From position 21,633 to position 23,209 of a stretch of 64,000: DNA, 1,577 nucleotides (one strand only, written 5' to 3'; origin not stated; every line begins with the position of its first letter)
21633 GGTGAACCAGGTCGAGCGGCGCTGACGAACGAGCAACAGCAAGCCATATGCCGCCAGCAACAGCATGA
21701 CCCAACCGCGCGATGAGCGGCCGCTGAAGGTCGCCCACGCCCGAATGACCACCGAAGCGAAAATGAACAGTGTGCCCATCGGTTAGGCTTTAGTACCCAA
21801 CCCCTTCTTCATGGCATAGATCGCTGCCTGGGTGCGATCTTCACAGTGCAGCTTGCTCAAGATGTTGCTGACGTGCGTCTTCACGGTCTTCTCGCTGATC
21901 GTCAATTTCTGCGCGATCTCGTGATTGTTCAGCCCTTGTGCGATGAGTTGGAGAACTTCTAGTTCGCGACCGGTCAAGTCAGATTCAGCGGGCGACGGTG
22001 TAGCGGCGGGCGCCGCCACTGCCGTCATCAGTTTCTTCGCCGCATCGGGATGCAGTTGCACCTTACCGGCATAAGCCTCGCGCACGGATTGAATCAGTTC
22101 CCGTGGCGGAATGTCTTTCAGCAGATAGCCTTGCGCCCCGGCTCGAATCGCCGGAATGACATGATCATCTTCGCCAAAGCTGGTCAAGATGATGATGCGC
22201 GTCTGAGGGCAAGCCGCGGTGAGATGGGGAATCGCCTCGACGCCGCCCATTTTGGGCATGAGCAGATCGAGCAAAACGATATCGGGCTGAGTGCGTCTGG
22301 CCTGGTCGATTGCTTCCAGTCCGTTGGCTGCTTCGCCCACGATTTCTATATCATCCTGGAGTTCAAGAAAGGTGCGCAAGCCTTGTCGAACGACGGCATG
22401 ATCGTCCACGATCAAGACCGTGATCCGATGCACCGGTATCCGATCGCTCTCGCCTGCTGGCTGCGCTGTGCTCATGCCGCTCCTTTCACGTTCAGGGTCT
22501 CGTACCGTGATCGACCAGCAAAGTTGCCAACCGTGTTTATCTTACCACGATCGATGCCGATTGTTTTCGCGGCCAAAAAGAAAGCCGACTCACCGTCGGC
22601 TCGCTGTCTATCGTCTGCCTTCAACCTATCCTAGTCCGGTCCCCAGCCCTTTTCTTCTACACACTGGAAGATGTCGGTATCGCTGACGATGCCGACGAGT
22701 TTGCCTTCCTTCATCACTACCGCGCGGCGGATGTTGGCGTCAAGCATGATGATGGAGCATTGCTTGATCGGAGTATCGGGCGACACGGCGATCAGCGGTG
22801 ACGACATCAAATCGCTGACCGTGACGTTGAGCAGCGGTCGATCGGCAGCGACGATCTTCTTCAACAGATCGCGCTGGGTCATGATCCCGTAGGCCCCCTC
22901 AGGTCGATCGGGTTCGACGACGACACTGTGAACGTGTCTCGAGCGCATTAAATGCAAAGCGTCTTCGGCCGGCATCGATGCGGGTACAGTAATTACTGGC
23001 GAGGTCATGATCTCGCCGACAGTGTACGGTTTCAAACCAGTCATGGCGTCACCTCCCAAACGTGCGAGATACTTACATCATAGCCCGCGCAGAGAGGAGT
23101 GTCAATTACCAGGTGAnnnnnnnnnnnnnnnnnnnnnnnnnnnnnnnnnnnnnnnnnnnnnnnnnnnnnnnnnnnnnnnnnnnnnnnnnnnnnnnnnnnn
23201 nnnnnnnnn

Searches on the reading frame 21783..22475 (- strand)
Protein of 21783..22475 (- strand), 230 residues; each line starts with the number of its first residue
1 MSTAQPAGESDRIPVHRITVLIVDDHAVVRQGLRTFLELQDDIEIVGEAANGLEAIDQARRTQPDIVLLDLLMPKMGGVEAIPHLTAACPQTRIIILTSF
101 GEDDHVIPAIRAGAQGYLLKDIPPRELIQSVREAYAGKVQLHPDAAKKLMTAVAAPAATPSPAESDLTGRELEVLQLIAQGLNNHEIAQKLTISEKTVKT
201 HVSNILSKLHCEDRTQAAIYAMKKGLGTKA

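Call 4: search_protein_families(library=pfam, proteins=[window:21783-22475:-], max_evalue=0.01)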
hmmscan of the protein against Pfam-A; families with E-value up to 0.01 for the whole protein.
window:21783-22475:- (230 aa): 6 families
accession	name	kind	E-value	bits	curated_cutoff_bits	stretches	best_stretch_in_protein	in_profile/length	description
PF00072.30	Response_reg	-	1.2e-29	103.1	30.2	1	20-131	1-110/111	Response regulator receiver domain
PF00196.25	GerE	-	2.2e-22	78.9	23.5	1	166-221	2-57/57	Bacterial regulatory proteins, luxR family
PF04545.22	Sigma70_r4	-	8.7e-05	22.4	24.1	1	166-209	4-48/50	Sigma-70, region 4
PF08281.18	Sigma70_r4_2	-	0.00012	22.1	25.7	1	168-209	12-54/54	Sigma-70, region 4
PF13384.12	HTH_23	-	0.00024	21.3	24.6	1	172-199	8-35/50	Homeodomain-like domain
PF14493.12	HTH_40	-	0.00045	20.9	27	1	173-208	4-39/89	Helix-turn-helix domain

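Call 31: search_protein_families(library=ncbifam, proteins=[window:21783-22475:-], max_evalue=0.001)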
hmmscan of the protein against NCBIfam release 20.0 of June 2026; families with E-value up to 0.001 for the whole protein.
window:21783-22475:- (230 aa): 114 families (the best 25 are shown)
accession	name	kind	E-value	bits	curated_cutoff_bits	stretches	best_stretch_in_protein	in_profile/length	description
NF007935.0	PRK10651.1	equivalog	6.7e-59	198.7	250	1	17-224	6-213/216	two-component system response regulator NarL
NF047785.1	respo_reg_MadR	equivalog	3.1e-55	186.8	300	1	18-226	1-208/209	MadR family response regulator transcription factor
NF052445.1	RespRegMctR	equivalog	4.7e-48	163.3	300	1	18-226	2-204/205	two-component system response regulator MctR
NF007708.0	PRK10403.1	equivalog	2.5e-47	161.1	343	1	18-222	7-209/215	nitrate/nitrite response regulator protein NarP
NF011896.0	PRK15369.1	equivalog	2.3e-44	151.5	242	1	17-224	3-207/211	two component system response regulator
NF007018.1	PRK09483.1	equivalog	8.3e-42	143.3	280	1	18-226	2-208/217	UvrY/SirA/GacA family response regulator transcription factor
NF007685.0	PRK10360.1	equivalog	2e-28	99.6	258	1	18-213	2-184/196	response regulator transcription factor UhpA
NF041830.1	RR_TF_ErdR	exception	7.3e-26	91.2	390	1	19-220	3-204/213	response regulator transcription factor ErdR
NF001965.0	PRK00742.1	subfamily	5.4e-25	88.3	293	1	17-148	3-136/357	chemotaxis-specific protein-glutamate methyltransferase CheB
NF041367.1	CheY_Halo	equivalog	3.5e-24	85.4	200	1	20-132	1-111/114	chemotaxis protein CheY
NF007419.0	PRK09958.1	equivalog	5.7e-24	84.8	251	1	19-221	2-198/204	acid-sensing system DNA-binding response regulator EvgA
NF007403.0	PRK09935.1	equivalog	6.2e-24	84.8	271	1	19-214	5-197/210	fimbria biosynthesis transcriptional regulator FimZ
NF008677.0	PRK11697.1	equivalog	1.9e-23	83.1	246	1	18-134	2-115/238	two-component system response regulator BtsR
TIGR02875.1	spore_0_A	equivalog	3.2e-22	79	200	1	16-143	1-127/262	sporulation transcription factor Spo0A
NF009206.0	PRK12555.1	subfamily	8.6e-22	77.5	342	1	18-154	1-135/340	chemotaxis-specific protein-glutamate methyltransferase CheB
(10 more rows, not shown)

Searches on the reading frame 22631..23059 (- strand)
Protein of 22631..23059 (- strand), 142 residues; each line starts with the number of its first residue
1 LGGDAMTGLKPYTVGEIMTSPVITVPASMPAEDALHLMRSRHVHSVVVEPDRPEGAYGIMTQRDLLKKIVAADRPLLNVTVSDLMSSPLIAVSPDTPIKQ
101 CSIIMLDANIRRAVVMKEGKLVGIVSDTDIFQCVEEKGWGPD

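Call 4: search_protein_families(library=pfam, proteins=[window:22631-23059:-], max_evalue=0.01)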
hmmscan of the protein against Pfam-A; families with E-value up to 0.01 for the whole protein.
window:22631-23059:- (142 aa): 2 families
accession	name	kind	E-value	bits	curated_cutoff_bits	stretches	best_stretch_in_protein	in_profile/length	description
PF00571.33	CBS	-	5.9e-30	103.8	24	2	81-134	1-55/57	CBS domain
PF19973.4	TCAD7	-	0.0027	18.3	24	1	18-124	1-109/109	Ternary complex associated domain 7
